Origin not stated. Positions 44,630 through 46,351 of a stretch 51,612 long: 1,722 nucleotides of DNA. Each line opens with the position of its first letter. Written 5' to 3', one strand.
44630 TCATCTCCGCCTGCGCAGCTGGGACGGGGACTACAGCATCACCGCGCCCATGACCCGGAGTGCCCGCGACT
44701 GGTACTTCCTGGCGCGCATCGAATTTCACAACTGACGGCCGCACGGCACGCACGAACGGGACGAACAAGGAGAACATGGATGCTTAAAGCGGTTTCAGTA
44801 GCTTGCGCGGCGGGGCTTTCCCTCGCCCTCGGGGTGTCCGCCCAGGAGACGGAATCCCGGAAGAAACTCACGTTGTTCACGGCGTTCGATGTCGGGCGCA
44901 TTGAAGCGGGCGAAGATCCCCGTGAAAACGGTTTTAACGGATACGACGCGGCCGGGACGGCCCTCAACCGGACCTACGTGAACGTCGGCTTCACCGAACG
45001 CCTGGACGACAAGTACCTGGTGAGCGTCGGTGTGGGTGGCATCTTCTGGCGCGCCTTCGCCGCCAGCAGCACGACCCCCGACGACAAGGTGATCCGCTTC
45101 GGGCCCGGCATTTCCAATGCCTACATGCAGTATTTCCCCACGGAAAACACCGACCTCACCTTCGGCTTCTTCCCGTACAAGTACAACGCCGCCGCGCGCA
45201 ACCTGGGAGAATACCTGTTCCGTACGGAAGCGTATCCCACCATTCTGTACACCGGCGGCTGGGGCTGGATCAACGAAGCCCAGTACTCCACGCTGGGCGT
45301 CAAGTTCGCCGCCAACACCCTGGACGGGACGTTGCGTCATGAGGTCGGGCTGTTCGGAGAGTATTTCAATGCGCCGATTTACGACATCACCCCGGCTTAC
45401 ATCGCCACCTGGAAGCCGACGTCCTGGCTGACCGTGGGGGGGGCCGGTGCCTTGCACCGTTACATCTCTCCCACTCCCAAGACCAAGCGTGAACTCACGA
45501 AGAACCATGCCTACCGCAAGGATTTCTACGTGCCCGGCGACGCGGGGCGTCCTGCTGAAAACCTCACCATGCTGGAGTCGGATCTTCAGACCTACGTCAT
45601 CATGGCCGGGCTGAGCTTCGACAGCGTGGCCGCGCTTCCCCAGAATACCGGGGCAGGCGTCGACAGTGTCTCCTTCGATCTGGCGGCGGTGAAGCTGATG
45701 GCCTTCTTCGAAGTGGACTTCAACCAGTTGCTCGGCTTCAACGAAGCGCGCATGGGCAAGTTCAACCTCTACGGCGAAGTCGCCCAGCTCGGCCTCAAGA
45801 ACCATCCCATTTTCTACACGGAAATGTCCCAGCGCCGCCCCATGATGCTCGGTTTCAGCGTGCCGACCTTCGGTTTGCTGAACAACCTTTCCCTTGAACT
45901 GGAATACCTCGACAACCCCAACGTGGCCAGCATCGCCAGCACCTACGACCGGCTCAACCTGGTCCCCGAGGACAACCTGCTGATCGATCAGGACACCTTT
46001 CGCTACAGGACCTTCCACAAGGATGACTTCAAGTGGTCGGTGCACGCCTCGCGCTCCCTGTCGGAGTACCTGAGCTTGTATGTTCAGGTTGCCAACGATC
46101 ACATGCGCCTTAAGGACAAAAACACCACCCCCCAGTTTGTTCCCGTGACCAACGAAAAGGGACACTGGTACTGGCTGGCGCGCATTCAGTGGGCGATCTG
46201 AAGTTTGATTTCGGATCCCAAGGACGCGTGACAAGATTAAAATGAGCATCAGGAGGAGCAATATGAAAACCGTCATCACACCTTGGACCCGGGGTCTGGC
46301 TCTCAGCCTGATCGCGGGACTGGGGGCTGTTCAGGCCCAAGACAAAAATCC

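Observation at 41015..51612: Candidate undescribed cell-envelope sugar-oxidation/uptake locus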

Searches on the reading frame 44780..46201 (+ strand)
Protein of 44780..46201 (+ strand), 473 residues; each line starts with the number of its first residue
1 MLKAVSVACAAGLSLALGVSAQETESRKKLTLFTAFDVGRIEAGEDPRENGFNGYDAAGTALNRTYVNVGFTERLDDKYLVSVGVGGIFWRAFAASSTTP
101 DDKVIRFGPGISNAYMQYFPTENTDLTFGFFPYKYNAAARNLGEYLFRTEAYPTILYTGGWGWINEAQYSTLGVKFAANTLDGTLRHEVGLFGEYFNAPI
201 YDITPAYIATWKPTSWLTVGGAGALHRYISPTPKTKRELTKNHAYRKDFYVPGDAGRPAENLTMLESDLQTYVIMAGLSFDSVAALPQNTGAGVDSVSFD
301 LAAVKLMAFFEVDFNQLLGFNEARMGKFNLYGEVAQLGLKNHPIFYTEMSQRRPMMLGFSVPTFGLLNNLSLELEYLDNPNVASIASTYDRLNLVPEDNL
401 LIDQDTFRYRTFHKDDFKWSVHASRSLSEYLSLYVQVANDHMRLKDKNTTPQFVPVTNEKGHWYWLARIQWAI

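Call 4: search_protein_families(library=pfam, proteins=[window:44780-46201:+], max_evalue=0.01)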
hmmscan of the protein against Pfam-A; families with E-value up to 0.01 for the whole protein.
window:44780-46201:+ (473 aa): 1 family
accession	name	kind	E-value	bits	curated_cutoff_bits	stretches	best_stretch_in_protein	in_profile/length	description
PF04072.20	LCM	-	0.0065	16.8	22.3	0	291-327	91-127/187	Leucine carboxyl methyltransferase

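Call 5: search_protein_families(library=ncbifam, proteins=[window:44780-46201:+], max_evalue=0.01)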
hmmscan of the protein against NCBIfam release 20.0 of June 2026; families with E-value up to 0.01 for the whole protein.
window:44780-46201:+ (473 aa): 0 families

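Call 9: find_homologous_proteins(query=window:44780-46201:+, max_evalue=0.001)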
Query window:44780-46201:+ (473 aa): 299 proteins with E <= 0.001 among 8000 candidates; the best 120 are listed.
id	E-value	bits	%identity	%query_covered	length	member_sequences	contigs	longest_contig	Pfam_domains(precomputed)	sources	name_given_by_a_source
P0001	0.0e+0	1061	97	100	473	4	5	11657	-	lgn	-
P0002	1.1e-297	1005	92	100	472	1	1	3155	-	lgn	-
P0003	5.4e-297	1003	91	100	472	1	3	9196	-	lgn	-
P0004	4.2e-293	990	89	100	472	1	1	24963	-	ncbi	-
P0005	1.8e-273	925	84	100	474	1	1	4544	-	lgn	-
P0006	3.0e-261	885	80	100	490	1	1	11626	-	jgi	jgi:hypothetical protein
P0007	6.2e-246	835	77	100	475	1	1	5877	-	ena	-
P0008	1.4e-243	827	76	100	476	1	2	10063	-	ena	-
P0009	1.9e-239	813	75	100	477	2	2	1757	-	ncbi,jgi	jgi:hypothetical protein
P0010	2.2e-233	793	71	100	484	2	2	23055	-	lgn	-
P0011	3.6e-231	786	74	98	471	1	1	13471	-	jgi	jgi:hypothetical protein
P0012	2.4e-227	773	71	100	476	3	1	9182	-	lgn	-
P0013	1.2e-223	761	69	100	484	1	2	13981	-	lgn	-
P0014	3.3e-186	638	55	100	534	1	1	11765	-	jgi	jgi:hypothetical protein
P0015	4.7e-181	621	53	97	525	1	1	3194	-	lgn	-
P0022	7.6e-177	607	60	95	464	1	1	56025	-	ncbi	ncbi:MAG: hypothetical protein ABIW76_20255 [Fibrobacteria bacterium]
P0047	5.9e-155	535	53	98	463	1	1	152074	-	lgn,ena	-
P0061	2.1e-121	424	45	100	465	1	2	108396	-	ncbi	-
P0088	7.3e-70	254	44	37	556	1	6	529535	-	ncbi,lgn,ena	-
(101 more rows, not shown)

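Call 10: find_encoding_contigs(protein=P0004, flank=10000, max_places=3)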
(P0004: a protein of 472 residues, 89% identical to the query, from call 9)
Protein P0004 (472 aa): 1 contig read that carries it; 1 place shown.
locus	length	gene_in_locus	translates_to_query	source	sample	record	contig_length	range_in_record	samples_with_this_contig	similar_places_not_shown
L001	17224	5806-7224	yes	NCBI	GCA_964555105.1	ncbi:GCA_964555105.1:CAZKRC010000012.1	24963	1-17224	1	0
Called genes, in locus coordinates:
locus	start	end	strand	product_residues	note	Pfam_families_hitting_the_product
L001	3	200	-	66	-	?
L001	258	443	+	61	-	-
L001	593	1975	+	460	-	PF02881:SRP54_N, PF00448:SRP54, PF02978:SRP_SPB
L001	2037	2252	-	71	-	-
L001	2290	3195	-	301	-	PF01261:AP_endonuc_2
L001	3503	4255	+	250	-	PF08448:PAS_4, PF00165:HTH_AraC (weak), PF12833:HTH_18, PF00165:HTH_AraC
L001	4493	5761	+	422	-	-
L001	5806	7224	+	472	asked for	-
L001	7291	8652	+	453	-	-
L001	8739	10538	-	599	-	PF00515:TPR_1 (faint), PF13181:TPR_8 (faint), PF13414:TPR_11 (faint), PF13424:TPR_12 (faint), PF13428:TPR_14 (faint), PF13432:TPR_16 (faint), PF23914:TPR_CcmH_CycH (weak), PF07719:TPR_2 (weak), +1 more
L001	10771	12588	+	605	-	PF07995:GSDH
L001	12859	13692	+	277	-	PF01261:AP_endonuc_2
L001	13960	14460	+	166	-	-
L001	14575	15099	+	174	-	PF01782:RimM, PF05239:PRC (weak), PF24986:PRC_RimM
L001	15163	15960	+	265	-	PF01746:tRNA_m1G_MT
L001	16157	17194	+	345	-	PF12728:HTH_17, PF02310:B12-binding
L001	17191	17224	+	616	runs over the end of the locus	PF00494:SQS_PSY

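Call 11: find_encoding_contigs(protein=P0022, flank=10000, max_places=3)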
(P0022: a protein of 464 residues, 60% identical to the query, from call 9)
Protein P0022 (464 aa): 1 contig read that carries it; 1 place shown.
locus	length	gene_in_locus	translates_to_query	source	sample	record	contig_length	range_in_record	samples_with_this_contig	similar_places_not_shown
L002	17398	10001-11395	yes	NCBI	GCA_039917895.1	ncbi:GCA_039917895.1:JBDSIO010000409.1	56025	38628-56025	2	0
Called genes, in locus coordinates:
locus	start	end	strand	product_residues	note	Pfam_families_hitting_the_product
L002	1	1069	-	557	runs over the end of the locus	PF07995:GSDH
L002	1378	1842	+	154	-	-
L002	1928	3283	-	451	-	PF01839:FG-GAP (faint), PF13517:FG-GAP_3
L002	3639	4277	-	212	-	PF13620:CarboxypepD_reg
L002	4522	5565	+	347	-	-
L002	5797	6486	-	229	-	-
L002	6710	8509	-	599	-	PF00515:TPR_1 (faint), PF07719:TPR_2 (faint), PF13431:TPR_17 (faint), PF13432:TPR_16 (faint), PF13181:TPR_8 (faint), PF13424:TPR_12 (faint), PF13428:TPR_14 (faint), PF14559:TPR_19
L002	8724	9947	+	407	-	-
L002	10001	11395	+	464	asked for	-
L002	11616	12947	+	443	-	PF18962:Por_Secre_tail (faint)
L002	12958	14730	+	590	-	PF07995:GSDH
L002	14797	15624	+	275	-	-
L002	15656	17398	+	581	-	PF13431:TPR_17 (faint), PF00515:TPR_1 (faint), PF07719:TPR_2 (faint), PF13181:TPR_8 (faint), PF13414:TPR_11 (faint), PF13428:TPR_14 (faint), PF14559:TPR_19 (faint), PF13432:TPR_16 (weak)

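Call 12: find_encoding_contigs(protein=P0047, flank=10000, max_places=3)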
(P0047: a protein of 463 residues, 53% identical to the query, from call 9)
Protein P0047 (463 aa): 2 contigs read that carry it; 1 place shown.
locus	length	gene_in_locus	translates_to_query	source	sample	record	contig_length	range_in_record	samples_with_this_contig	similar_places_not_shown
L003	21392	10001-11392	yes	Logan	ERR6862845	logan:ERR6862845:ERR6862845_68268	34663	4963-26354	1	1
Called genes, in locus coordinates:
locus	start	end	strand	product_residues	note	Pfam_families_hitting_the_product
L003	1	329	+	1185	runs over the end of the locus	PF07691:PA14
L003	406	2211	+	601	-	PF12891:Glyco_hydro_44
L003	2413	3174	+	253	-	PF07691:PA14, PF07589:PEP_exosort_dom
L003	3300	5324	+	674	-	PF13860:FlgD_ig (weak)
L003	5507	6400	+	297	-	PF14394:DUF4423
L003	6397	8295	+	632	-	PF13620:CarboxypepD_reg (weak), PF13715:CarbopepD_reg_2 (faint)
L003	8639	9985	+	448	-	-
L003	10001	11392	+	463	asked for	-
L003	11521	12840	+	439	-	-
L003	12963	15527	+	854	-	PF01564:Spermine_synth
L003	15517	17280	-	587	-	PF00515:TPR_1 (faint), PF07719:TPR_2 (faint), PF13181:TPR_8 (faint), PF13424:TPR_12 (faint), PF13428:TPR_14 (faint), PF13414:TPR_11 (weak), PF13432:TPR_16 (weak), PF14559:TPR_19 (weak), +1 more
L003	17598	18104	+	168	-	PF13671:AAA_33 (weak), PF13238:AAA_18 (weak), PF01202:SKI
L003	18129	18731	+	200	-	-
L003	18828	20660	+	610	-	PF00496:SBP_bac_5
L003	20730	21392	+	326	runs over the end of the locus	PF00528:BPD_transp_1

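Call 14: find_encoding_contigs(protein=P0061, flank=10000, max_places=2)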
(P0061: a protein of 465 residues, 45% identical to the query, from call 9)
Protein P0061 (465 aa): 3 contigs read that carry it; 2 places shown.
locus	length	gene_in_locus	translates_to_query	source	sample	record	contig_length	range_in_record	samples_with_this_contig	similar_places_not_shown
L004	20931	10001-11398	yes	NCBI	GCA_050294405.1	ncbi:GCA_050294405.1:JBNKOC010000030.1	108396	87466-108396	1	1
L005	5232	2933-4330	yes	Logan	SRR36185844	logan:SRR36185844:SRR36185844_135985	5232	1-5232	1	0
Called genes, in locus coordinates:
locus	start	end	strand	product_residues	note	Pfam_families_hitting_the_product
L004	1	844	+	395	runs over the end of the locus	-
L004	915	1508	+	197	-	-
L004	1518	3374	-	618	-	PF13424:TPR_12 (weak), PF13432:TPR_16, PF13414:TPR_11 (weak), PF14559:TPR_19 (weak), PF00515:TPR_1 (weak), PF07719:TPR_2 (weak), PF13414:TPR_11 (weak), PF14559:TPR_19, +15 more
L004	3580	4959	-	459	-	-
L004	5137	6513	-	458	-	PF06283:ThuA (weak)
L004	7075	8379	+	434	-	-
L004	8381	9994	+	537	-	-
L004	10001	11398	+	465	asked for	-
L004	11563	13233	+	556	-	PF00672:HAMP, PF00015:MCPsignal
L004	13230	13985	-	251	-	PF08448:PAS_4, PF00165:HTH_AraC (weak), PF12833:HTH_18, PF00165:HTH_AraC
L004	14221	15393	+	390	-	PF00150:Cellulase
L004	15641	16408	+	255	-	-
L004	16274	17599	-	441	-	PF01554:MatE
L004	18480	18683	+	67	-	-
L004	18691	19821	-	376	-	PF08713:DNA_alkylation (faint)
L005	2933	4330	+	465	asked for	-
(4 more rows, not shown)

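Call 15: find_encoding_contigs(protein=P0088, flank=10000, max_places=2)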
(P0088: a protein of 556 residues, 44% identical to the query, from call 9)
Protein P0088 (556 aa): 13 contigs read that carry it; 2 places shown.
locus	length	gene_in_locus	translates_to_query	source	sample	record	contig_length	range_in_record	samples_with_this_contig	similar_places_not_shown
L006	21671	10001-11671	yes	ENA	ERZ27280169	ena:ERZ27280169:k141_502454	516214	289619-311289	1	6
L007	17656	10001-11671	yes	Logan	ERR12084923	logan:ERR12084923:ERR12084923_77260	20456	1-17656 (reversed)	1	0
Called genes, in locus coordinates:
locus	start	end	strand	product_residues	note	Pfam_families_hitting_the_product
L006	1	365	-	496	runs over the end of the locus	PF00474:SSF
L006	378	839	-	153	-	PF13185:GAF_2, PF13492:GAF_3 (weak)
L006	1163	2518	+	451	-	PF00072:Response_reg, PF00158:Sigma54_activat, PF14532:Sigma54_activ_2, PF07728:AAA_5 (faint), PF25601:AAA_lid_14, PF02954:HTH_8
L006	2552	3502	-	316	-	PF02470:MlaD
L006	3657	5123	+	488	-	PF00009:GTP_EFTU, PF01926:MMR_HSR1, PF02421:FeoB_N, PF04548:AIG1 (weak), PF00009:GTP_EFTU, PF01926:MMR_HSR1, PF02421:FeoB_N, PF14714:KH_dom-like, +4 more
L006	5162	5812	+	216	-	PF02660:G3P_acyltransf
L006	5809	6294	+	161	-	PF00376:MerR (weak), PF13411:MerR_1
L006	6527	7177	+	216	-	PF10263:SprT-like (faint)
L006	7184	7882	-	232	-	PF02390:Methyltransf_4, PF08242:Methyltransf_12 (faint)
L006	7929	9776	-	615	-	PF13431:TPR_17 (faint), PF24575:TPR_Slam (faint), PF00515:TPR_1 (faint), PF07719:TPR_2 (faint), PF13432:TPR_16 (weak), PF23914:TPR_CcmH_CycH (weak), PF13432:TPR_16, PF14559:TPR_19, +4 more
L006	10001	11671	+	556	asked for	-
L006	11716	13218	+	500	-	-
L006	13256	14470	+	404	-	PF06283:ThuA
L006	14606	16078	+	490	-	PF02934:GatB_N, PF02637:GatB_Yqey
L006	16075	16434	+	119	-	-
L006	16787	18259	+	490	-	PF07497:Rho_RNA_bind, PF00006:ATP-synt_ab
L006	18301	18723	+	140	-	PF02566:OsmC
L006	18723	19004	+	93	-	PF12823:DUF3817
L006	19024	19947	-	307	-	-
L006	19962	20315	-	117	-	-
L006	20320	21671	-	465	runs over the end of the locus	PF00083:Sugar_tr, PF07690:MFS_1, PF00083:Sugar_tr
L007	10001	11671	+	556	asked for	-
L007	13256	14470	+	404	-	PF06283:ThuA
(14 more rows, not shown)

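Call 18: find_related_loci(query=A1, collection=genome_contigs, flank=10000)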
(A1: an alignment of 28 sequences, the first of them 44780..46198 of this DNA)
Query A1 (473 aa) in genome_contigs; peptide patterns used: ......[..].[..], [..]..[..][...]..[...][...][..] (x = any residue, [..] = any of these).
322 stretches matched a pattern; 275 encode a relative of the query (tblastn E <= 1e-3); the best 80 are kept; 78 distinct loci.
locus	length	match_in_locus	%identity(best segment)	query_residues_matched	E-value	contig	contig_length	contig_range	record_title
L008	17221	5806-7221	89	1-473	0e+0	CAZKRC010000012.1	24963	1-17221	MAG TPA_asm: uncultured Bifidobacterium sp. isolate SRP220891_co3_272 genome assembly, contig: NODE_2306_length_24963_co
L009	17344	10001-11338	60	25-473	0e+0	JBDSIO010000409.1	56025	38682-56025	MAG: Fibrobacteria bacterium isolate cluster1_bin.300 k127_5211863, whole genome shotgun sequence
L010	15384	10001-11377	53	10-473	2e-164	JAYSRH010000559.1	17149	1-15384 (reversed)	MAG: Fibrobacteria bacterium isolate GFS_11904 GFS_11904_558, whole genome shotgun sequence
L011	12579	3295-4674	52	10-473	1e-159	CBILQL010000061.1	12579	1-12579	MAG TPA_asm: uncultured bacterium isolate SRR16817059_concoct_26 genome assembly, contig: ERZ27394141.846, whole genome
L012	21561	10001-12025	45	3-473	3e-127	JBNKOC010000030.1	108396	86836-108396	MAG: Fibrobacteria bacterium isolate G1G2.bin.43.orig k141_1303225, whole genome shotgun sequence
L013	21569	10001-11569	54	1-473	1e-93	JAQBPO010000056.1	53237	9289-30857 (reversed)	MAG: Fibrobacteres bacterium isolate RYN_349 scaffold_1395128, whole genome shotgun sequence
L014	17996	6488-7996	59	29-473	8e-92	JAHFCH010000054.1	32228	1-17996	MAG: Fibrobacteres bacterium isolate nzgw217 NODE_754_length_32229_cov_4.140681, whole genome shotgun sequence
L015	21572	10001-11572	56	1-473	1e-91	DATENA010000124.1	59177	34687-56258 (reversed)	MAG TPA_asm: Fibrobacteria bacterium isolate SMAG_U8957 k141_1075422, whole genome shotgun sequence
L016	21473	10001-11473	35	15-473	8e-88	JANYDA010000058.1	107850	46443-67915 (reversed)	MAG: Fibrobacteria bacterium isolate 336R_metabinner_36 336R_k141_2054222, whole genome shotgun sequence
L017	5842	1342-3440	34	6-473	7e-83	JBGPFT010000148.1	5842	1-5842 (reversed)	MAG: Fibrobacteria bacterium isolate OBJ_0618_7090110_60 k141_10919394_length_5842_cov_10.0000, whole genome shotgun seq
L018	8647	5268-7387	33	2-473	3e-82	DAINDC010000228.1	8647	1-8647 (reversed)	MAG TPA_asm: Fibrobacterota bacterium isolate CTOTU41470 NODE_8899_length_8647_cov_3.154562, whole genome shotgun sequen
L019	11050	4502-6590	32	7-473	2e-81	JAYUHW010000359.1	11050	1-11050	MAG: Fibrobacteria bacterium isolate GFS_8554 GFS_8554_358, whole genome shotgun sequence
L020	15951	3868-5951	34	28-473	4e-79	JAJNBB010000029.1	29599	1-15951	MAG: Fibrobacteria bacterium isolate C_No_T20_A_bin.76 scaffold_885, whole genome shotgun sequence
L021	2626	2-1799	32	2-473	3e-80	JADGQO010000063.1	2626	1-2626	MAG: Fibrobacteria bacterium isolate Chersky_265 k127_6028444, whole genome shotgun sequence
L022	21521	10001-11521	33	9-473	2e-77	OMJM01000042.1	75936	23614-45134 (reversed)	bacterium isolate AM_1606 genome assembly, contig: k99_511716, whole genome shotgun sequence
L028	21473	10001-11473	33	4-473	1e-75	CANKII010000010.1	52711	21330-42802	MAG: Fibrobacteres bacterium isolate RH-27jun17-228 genome assembly, contig: RH-27jun17-C1566, whole genome shotgun sequ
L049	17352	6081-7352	31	28-473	3e-55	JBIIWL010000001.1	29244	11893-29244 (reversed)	MAG: Fibrobacteria bacterium isolate ME2005-04-11_3300042883_group2_bin29 Rohwer_bin1431_scaffold_362_c1, whole genome s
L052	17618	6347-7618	31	28-473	9e-54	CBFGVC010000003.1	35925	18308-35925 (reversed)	MAG TPA_asm: uncultured Fibrobacteria bacterium isolate SRR17295757_maxbin2_22 genome assembly, contig: ERZ23398518.1076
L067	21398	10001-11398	29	10-473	2e-48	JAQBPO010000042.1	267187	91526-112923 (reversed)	MAG: Fibrobacteres bacterium isolate RYN_349 scaffold_454728, whole genome shotgun sequence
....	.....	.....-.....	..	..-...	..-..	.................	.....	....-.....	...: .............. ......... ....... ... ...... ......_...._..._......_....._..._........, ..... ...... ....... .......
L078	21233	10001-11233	29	72-472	1e-44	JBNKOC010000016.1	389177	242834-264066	MAG: Fibrobacteria bacterium isolate G1G2.bin.43.orig k141_1080842, whole genome shotgun sequence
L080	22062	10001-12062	31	76-473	2e-43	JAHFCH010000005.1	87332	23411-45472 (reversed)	MAG: Fibrobacteres bacterium isolate nzgw217 NODE_150_length_87333_cov_4.305417, whole genome shotgun sequence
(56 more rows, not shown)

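Call 23: predict_structure(alignment_id=A1)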
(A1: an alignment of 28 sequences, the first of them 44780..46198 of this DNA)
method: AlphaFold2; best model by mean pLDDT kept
length: 473 residues; sequences in the alignment: 28
mean_pLDDT: 82.7   pTM: 0.81
mean pLDDT of the five models: 82.7, 80.9, 79.5, 79.3, 76.7
residues with pLDDT >= 90: 211; 70-90: 174; 50-70: 54; < 50: 34
segments of 3 or more residues with pLDDT < 50: 17-24, 389-407
pLDDT, mean of each block of 10 residues (from residue 1): 62 48 57 92 75 66 88 92 87 66 71 93 96 92 90 78 75 96 96 70 93 98 93 75 87 86 85 87 90 79 93 97 95 95 82 96 95 93 66 43 43 79 94 95 80 84 94 88
secondary structure, 60 per line:
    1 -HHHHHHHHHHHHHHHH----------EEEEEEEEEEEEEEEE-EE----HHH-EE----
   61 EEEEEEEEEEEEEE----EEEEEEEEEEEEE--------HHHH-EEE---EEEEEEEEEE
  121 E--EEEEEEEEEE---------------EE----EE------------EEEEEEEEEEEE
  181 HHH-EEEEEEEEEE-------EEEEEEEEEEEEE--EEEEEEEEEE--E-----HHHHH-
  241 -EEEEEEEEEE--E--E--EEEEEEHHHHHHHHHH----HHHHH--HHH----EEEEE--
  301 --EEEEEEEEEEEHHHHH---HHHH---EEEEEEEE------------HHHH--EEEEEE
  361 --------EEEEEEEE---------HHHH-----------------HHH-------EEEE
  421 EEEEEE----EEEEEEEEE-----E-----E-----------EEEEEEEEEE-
elements in order: H2-17 E28-43 E61-74 E79-91 H100-103 E105-107 E111-121 E124-133 E169-180 E185-194 E202-214 E217-226 H235-239 E242-251 E260-265 H266-275 H280-284 E294-298 E303-313 H314-318 H322-325 E329-336 H349-352 E355-360 E369-376 H386-389 E417-426 E431-439 E463-472
